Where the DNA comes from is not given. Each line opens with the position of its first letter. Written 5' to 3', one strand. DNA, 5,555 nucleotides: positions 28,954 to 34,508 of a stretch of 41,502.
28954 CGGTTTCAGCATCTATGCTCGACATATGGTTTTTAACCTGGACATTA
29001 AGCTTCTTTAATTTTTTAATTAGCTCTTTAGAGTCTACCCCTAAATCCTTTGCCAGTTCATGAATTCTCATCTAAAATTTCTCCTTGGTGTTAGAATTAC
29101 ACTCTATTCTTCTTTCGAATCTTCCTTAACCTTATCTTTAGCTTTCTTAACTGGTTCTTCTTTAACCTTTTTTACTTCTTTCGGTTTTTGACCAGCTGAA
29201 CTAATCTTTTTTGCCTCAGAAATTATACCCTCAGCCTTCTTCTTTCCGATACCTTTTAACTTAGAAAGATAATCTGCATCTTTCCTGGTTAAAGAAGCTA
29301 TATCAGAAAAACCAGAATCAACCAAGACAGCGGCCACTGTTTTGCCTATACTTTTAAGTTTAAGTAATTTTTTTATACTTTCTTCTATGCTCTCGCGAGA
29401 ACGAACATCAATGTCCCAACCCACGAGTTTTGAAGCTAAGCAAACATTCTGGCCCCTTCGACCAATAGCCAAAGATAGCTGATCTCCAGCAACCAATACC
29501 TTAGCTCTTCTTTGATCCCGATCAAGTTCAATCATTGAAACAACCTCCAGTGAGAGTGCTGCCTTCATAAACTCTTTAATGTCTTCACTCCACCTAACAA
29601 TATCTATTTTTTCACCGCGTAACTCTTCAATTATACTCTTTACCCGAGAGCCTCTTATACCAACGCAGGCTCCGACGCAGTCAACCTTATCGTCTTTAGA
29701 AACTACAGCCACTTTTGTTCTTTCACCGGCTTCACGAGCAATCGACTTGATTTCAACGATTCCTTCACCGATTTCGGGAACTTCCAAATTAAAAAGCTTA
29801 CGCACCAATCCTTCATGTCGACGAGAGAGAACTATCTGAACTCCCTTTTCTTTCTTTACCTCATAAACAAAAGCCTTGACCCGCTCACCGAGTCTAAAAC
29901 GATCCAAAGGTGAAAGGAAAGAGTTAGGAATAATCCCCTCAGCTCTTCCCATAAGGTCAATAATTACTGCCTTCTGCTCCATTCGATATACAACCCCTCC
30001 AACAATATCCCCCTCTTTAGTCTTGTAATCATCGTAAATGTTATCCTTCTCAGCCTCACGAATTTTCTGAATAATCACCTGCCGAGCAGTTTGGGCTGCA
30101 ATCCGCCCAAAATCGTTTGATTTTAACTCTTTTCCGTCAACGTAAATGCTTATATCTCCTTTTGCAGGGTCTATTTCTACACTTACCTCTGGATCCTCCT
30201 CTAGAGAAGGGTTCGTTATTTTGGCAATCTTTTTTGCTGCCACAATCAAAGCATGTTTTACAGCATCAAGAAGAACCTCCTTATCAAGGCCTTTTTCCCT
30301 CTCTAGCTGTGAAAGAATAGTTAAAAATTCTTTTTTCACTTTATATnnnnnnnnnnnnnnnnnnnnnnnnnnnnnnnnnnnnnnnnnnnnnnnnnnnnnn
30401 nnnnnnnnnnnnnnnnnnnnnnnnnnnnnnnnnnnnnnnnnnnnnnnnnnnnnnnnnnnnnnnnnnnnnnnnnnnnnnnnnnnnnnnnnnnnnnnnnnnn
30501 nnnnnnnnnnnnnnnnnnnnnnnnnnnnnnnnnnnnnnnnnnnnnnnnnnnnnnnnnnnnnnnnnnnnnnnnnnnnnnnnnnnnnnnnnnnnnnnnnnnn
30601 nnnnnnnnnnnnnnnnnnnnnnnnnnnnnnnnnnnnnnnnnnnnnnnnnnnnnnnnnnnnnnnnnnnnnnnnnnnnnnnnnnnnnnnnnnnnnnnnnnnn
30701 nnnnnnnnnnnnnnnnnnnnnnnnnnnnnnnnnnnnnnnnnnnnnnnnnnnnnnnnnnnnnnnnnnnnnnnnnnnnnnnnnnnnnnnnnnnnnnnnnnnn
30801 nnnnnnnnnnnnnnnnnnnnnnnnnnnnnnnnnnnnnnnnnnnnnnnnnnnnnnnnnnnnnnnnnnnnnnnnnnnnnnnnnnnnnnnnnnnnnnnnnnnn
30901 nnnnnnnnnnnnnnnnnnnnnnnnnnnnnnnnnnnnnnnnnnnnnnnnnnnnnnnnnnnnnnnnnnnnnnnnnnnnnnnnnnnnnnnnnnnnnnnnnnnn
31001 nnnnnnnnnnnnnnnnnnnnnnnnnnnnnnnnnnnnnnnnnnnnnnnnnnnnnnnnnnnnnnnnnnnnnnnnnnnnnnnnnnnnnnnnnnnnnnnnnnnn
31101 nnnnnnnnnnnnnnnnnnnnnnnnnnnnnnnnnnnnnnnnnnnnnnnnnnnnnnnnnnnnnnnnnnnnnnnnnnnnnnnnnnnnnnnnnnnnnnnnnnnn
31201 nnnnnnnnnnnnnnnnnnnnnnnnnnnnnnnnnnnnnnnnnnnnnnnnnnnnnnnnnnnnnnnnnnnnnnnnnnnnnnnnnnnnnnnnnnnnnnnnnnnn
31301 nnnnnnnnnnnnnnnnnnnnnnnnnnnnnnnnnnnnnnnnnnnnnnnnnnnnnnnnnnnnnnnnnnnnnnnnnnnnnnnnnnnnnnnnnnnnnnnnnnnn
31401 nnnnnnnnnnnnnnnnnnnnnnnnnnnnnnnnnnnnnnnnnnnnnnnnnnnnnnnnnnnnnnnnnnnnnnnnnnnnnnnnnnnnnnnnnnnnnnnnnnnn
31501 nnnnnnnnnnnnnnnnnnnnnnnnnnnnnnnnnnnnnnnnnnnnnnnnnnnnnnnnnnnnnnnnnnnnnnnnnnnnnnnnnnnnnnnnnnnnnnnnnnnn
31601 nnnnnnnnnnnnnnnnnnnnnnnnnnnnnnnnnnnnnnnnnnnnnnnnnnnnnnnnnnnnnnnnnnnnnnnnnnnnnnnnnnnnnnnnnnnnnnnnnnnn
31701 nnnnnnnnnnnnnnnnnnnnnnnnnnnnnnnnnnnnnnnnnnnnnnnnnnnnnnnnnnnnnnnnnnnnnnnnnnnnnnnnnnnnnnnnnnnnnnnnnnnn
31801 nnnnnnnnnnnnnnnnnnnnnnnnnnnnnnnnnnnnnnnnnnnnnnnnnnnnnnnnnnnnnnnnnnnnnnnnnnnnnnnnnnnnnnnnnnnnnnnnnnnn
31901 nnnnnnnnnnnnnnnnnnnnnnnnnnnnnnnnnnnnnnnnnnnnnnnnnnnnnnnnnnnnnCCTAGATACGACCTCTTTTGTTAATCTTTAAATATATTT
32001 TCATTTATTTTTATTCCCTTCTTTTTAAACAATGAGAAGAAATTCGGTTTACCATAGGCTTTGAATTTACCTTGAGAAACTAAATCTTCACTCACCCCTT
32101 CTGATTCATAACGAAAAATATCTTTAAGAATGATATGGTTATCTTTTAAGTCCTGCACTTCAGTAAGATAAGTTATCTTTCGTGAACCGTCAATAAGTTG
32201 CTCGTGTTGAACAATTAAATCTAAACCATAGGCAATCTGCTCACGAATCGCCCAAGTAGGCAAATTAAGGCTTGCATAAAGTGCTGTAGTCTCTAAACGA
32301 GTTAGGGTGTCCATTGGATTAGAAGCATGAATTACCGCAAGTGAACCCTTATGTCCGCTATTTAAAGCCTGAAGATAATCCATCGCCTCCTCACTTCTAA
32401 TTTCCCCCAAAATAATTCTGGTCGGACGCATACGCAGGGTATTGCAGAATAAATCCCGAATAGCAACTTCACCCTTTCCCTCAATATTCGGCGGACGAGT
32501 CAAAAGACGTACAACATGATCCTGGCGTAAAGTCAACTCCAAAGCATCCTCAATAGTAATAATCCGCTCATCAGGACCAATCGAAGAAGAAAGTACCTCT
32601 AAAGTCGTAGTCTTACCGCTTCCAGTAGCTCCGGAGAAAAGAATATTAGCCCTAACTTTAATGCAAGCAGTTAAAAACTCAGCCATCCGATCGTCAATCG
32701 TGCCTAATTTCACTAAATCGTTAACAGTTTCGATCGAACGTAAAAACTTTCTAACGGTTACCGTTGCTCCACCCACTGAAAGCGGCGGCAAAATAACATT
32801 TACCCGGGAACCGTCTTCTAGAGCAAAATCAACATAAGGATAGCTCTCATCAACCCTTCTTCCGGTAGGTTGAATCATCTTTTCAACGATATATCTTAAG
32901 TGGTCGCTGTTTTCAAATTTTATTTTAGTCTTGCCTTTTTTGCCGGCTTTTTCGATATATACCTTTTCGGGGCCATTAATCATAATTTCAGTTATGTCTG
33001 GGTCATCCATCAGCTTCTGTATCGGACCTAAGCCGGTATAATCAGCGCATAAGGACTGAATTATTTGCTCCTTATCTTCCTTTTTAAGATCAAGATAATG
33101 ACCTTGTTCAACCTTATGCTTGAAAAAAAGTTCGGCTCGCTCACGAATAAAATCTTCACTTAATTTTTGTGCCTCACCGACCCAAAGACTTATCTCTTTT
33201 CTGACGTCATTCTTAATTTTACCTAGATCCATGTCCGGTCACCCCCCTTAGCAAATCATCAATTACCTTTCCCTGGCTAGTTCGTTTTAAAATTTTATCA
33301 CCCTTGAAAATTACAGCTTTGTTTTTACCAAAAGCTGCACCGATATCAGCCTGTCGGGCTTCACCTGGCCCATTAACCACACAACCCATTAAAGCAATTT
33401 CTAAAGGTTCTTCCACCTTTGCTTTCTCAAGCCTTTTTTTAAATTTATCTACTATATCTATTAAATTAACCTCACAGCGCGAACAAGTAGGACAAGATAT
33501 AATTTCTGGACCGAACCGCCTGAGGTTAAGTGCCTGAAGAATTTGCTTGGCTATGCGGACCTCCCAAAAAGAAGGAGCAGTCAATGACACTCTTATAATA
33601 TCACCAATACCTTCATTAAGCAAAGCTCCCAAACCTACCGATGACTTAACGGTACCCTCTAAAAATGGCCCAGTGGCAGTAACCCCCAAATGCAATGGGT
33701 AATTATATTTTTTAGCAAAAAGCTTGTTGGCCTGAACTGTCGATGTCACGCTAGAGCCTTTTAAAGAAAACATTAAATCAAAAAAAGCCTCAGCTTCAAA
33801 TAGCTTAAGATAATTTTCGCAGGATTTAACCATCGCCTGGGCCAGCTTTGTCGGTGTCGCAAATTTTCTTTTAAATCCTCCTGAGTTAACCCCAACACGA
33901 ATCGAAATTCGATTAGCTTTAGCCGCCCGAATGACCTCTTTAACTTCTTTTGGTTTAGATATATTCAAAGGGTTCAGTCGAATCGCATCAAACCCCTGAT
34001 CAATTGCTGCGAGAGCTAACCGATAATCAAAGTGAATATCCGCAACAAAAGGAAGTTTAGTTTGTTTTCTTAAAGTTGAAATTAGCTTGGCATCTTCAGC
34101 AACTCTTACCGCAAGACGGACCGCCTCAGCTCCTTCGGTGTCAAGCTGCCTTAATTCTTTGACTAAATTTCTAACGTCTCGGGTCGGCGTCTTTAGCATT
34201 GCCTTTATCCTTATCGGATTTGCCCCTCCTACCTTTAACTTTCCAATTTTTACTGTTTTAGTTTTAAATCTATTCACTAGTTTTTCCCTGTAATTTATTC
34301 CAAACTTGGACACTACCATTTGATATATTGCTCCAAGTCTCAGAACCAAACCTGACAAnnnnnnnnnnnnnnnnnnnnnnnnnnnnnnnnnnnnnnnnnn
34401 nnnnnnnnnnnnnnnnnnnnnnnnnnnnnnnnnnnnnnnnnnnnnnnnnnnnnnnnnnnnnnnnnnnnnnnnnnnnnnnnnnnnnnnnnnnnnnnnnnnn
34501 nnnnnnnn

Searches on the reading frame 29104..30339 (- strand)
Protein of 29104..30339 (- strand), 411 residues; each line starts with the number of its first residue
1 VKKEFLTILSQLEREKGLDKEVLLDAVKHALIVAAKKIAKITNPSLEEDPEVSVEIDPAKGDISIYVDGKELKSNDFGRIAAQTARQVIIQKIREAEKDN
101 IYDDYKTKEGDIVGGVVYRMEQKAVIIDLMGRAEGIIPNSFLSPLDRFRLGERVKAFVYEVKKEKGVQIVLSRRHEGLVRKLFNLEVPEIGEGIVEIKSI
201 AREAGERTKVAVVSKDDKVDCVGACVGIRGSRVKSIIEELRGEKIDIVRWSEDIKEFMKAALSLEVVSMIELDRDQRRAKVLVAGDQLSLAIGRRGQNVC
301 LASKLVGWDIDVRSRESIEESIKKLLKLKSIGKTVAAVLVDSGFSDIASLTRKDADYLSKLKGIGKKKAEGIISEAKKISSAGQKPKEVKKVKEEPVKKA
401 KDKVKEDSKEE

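Call 32: search_protein_families(library=pfam, max_evalue=0.00001, proteins=[window:29104-30339:-])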
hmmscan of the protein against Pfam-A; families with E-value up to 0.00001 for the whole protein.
window:29104-30339:- (411 aa): 4 families
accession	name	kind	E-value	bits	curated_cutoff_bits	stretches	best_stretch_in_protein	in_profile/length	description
PF13184.12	KH_5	-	2e-24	85.9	27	1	204-269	1-66/69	NusA-like KH domain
PF08529.16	NusA_N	-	6.5e-20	72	23.8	2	4-67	1-57/119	NusA N-terminal domain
PF14520.12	HHH_5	-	2.4e-10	41.2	27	1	323-378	2-57/57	Helix-hairpin-helix domain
PF00575.29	S1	-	2e-08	34.9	22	1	107-169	2-69/74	S1 RNA binding domain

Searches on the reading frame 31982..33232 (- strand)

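Call 32: search_protein_families(library=pfam, max_evalue=0.00001, proteins=[window:31982-33232:-])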
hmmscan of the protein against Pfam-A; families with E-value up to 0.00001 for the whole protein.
window:31982-33232:- (416 aa): 1 family
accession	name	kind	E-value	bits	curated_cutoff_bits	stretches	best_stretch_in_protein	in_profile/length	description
PF00437.27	T2SSE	-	2.2e-52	178.4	24.9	1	66-342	3-275/370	Type II/IV secretion system protein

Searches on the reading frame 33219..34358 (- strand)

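Call 32: search_protein_families(library=pfam, max_evalue=0.00001, proteins=[window:33219-34358:-])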
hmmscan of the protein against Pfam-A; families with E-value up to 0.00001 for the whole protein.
window:33219-34358:- (379 aa): 1 family
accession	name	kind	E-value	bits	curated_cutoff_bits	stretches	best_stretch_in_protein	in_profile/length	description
PF04551.19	GcpE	-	1.1e-119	399.9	32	1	33-373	1-341/343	GcpE protein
